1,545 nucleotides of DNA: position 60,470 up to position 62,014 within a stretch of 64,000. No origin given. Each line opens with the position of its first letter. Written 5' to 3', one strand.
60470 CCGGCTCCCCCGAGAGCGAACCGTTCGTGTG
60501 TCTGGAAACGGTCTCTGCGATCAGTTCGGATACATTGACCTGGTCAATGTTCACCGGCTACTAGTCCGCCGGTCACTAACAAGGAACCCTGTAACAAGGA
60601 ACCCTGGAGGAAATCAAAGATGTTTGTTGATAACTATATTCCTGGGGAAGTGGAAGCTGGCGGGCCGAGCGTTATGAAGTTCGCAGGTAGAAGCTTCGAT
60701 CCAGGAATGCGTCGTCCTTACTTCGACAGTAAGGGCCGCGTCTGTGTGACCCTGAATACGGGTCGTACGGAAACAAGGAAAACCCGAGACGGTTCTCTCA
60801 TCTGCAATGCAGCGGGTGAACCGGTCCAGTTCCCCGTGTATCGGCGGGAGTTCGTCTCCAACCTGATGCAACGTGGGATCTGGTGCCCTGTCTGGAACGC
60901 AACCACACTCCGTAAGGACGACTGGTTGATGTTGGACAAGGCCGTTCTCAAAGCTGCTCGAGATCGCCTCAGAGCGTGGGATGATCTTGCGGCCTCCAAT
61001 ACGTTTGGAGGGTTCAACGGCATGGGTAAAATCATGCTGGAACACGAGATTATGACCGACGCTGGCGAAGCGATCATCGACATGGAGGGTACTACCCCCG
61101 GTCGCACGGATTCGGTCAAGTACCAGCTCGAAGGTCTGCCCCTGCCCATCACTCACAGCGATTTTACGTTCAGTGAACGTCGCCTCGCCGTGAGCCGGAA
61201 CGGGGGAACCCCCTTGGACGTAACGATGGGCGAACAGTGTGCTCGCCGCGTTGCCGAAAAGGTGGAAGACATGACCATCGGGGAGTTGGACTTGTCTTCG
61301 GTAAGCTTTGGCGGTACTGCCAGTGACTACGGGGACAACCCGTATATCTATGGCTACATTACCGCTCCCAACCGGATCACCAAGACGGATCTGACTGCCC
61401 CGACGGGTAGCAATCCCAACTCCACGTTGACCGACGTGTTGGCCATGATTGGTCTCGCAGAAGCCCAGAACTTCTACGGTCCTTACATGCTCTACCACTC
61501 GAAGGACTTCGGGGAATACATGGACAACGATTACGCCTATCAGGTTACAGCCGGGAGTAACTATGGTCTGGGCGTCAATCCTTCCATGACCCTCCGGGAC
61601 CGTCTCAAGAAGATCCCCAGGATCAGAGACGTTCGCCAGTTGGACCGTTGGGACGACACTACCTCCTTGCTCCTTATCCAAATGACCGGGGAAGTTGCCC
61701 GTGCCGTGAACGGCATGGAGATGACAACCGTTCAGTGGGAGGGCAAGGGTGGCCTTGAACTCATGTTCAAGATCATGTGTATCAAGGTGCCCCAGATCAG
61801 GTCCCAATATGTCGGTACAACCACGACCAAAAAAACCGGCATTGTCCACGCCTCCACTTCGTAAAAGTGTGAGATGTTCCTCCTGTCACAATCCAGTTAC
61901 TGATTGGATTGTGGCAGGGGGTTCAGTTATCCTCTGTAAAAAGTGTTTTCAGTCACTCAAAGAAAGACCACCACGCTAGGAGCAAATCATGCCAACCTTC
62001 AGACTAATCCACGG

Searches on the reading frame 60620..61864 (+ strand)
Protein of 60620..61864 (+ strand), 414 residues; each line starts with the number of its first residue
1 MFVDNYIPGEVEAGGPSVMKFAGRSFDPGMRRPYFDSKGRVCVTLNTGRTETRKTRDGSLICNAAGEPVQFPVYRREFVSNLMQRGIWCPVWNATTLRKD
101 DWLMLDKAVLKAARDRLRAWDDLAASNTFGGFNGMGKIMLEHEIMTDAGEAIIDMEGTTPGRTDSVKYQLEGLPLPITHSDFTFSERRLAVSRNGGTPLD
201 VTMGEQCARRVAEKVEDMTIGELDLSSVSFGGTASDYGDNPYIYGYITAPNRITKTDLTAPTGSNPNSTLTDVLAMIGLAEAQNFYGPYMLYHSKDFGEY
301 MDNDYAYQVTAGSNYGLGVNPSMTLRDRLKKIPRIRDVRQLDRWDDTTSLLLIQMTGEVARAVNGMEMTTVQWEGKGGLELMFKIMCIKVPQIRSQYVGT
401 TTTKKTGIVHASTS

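Call 96: search_protein_families(library=pfam, proteins=[window:60620-61864:+], max_evalue=0.001)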
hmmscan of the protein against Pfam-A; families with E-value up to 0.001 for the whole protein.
window:60620-61864:+ (414 aa): 1 family
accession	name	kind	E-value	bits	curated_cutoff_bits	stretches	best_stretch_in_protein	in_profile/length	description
PF19774.5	DUF6260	-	1.3e-15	57.7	26.6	1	94-373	2-267/301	Family of unknown function (DUF6260)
